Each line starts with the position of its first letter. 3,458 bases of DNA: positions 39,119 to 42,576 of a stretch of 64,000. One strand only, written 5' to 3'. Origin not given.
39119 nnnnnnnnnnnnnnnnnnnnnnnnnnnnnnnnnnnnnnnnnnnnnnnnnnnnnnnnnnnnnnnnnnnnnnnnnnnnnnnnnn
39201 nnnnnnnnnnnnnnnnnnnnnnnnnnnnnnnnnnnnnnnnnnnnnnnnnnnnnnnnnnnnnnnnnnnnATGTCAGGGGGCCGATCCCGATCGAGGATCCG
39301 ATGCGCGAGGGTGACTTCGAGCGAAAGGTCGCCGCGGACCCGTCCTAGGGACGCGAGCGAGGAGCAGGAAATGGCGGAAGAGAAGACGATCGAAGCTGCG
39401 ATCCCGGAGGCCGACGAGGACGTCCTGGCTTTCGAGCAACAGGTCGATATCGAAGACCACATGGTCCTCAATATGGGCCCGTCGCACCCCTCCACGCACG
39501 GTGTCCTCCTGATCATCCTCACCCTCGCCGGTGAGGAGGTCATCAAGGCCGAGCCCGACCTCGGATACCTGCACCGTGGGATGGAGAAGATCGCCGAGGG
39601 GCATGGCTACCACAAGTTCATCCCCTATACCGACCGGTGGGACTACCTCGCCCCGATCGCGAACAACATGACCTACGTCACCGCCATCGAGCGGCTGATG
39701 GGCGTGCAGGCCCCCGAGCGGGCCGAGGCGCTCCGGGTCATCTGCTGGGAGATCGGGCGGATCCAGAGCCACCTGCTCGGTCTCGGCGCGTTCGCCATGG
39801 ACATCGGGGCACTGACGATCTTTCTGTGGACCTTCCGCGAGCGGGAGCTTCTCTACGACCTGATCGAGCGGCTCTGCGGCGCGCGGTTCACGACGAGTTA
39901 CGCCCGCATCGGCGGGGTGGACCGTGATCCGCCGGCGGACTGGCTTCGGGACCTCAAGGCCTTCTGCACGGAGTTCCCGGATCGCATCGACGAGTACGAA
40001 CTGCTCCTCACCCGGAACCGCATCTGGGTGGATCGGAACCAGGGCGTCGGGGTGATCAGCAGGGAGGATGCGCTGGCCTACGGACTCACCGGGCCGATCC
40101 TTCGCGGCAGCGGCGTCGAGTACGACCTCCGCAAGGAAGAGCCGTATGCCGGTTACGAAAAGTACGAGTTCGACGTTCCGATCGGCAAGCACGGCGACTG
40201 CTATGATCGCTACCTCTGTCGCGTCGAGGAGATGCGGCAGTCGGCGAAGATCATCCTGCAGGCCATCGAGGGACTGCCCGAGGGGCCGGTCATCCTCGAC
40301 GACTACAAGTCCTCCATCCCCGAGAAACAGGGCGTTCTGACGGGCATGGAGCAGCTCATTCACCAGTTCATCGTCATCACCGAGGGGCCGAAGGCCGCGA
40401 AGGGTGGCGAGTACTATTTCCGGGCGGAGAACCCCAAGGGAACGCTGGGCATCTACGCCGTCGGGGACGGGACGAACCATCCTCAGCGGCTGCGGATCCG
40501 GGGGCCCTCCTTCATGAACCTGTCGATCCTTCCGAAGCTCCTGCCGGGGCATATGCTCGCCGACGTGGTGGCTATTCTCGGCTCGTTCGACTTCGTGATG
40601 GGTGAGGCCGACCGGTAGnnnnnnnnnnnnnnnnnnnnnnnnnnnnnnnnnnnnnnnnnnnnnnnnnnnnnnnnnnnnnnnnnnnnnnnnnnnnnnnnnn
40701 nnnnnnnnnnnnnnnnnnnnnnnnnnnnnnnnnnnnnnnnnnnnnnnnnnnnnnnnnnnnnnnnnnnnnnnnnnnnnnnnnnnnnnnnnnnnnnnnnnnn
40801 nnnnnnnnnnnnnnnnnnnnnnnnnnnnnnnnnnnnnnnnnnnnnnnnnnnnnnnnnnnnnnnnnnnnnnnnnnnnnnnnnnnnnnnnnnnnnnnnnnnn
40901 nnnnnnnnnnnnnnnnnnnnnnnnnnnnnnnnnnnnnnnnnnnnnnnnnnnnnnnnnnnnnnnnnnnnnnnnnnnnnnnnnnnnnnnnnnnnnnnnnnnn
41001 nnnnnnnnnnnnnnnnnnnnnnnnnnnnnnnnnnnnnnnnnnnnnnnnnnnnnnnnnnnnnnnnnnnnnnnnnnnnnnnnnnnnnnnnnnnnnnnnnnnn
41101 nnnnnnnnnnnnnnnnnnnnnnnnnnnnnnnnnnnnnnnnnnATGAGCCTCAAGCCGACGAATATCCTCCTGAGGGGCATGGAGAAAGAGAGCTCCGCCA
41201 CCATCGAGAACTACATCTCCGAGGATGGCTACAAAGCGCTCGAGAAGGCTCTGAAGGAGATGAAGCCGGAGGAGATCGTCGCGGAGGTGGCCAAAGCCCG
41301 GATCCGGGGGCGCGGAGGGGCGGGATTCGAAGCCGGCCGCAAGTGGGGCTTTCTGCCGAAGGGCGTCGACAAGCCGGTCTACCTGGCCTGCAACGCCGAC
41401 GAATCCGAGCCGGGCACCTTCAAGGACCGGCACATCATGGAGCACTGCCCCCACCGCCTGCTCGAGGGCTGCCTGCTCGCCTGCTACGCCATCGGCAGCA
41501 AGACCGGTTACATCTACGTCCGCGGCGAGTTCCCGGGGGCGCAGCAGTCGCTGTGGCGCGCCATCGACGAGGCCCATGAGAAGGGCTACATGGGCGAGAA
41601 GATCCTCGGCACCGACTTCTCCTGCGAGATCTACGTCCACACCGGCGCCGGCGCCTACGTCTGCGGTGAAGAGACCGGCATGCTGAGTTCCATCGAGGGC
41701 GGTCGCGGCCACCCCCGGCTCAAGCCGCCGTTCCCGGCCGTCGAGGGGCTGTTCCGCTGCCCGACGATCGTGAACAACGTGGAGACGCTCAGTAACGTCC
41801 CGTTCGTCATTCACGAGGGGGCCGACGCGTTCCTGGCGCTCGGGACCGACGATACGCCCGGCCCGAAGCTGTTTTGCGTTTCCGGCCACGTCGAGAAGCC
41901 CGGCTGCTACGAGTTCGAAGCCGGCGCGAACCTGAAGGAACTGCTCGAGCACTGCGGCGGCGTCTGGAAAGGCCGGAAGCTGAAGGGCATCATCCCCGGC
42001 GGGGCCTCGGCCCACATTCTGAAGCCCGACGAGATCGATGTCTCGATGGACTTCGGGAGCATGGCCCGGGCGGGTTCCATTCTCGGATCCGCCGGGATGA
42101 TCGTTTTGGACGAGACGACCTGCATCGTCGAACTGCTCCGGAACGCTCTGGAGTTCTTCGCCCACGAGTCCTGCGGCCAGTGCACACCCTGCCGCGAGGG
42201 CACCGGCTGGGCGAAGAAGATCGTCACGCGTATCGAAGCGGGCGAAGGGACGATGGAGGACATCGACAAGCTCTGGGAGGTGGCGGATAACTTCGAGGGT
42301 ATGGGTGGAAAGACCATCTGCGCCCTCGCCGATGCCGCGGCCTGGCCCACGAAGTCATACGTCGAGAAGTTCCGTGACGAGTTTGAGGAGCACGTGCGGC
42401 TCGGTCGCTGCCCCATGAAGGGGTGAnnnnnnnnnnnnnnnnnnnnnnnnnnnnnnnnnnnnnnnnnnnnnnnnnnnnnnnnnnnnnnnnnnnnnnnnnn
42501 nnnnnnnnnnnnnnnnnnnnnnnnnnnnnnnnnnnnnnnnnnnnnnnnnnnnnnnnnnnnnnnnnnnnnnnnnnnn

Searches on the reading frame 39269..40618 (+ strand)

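Call 53: search_protein_families(library=pfam, proteins=[window:39269-40618:+], max_evalue=0.001)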
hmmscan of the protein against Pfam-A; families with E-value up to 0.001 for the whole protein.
window:39269-40618:+ (449 aa): 1 family
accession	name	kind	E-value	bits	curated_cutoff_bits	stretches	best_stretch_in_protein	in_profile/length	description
PF00346.24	Complex1_49kDa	-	1.9e-115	385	24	1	178-449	1-271/271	Respiratory-chain NADH dehydrogenase, 49 Kd subunit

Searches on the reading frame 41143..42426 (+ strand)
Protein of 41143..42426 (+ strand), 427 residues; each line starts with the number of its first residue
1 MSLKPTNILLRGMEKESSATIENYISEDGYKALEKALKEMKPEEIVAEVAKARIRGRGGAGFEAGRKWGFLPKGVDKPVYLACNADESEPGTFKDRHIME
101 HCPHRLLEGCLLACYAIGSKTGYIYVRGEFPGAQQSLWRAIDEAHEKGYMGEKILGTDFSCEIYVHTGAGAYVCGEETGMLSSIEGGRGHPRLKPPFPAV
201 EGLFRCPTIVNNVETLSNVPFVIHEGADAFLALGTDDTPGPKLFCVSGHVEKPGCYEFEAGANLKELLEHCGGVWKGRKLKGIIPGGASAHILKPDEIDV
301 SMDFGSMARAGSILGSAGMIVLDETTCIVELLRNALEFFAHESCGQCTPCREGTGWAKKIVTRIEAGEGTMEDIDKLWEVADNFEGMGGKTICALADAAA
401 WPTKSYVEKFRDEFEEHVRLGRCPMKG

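Call 41: find_homologous_proteins(query=window:41143-42426:+, max_evalue=1e-50)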
Query window:41143-42426:+ (427 aa): 8000 proteins with E <= 1e-50 among 8000 candidates; the best 120 are listed.
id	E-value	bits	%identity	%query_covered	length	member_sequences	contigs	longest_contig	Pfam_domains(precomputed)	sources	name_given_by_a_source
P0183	4.2e-264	894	87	100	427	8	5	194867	PF10531.16,PF10589.15,PF22461.3,PF01512.23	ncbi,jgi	jgi:NADH-quinone oxidoreductase subunit F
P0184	5.5e-241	818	79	100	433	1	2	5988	PF10531.16,PF10589.15,PF22461.3,PF01512.23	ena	-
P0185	2.9e-227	773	74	100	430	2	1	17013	PF10531.16,PF10589.15,PF22461.3,PF01512.23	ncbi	ncbi:MAG: NADH-quinone oxidoreductase subunit NuoF [Planctomycetota bacterium]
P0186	5.4e-227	772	76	100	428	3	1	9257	PF10531.16,PF10589.15,PF22461.3,PF01512.23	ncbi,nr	ncbi:MAG: NADH-quinone oxidoreductase subunit NuoF [Planctomycetes bacterium]|nr:NADH-quinone oxidor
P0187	2.5e-226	770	75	100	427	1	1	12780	PF10531.16,PF10589.15,PF22461.3,PF01512.23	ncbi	-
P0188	3.2e-216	736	72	100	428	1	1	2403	PF10531.16,PF10589.15,PF22461.3,PF01512.23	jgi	jgi:NADH-quinone oxidoreductase subunit F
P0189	2.7e-206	704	69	99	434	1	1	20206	PF10531.16,PF10589.15,PF22461.3,PF01512.23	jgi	-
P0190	7.8e-206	702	72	97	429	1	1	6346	PF10531.16,PF10589.15,PF22461.3,PF01512.23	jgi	jgi:NADH-quinone oxidoreductase subunit F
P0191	7.9e-206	702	69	99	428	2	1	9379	PF10531.16,PF10589.15,PF22461.3,PF01512.23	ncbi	ncbi:MAG: NADH-quinone oxidoreductase subunit NuoF [Planctomycetota bacterium]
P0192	2.8e-204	697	71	97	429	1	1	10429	PF10531.16,PF10589.15,PF22461.3,PF01512.23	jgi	jgi:NADH-quinone oxidoreductase subunit F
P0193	7.2e-182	623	63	98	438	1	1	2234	PF10531.16,PF10589.15,PF22461.3,PF01512.23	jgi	jgi:NADH-quinone oxidoreductase subunit F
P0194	2.5e-181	621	62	98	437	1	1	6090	PF10531.16,PF10589.15,PF22461.3,PF01512.23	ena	-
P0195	2.2e-180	618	63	98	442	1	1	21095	PF10531.16,PF10589.15,PF22461.3,PF01512.23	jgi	jgi:NADH-quinone oxidoreductase subunit F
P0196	3.6e-180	617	62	98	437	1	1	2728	PF10531.16,PF10589.15,PF22461.3,PF01512.23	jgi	-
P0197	1.5e-178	612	62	98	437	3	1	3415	PF10531.16,PF10589.15,PF22461.3,PF01512.23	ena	-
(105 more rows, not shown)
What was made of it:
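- Organism: NuoF is 74-76% identical to Planctomycetota MAG proteins (call 41).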
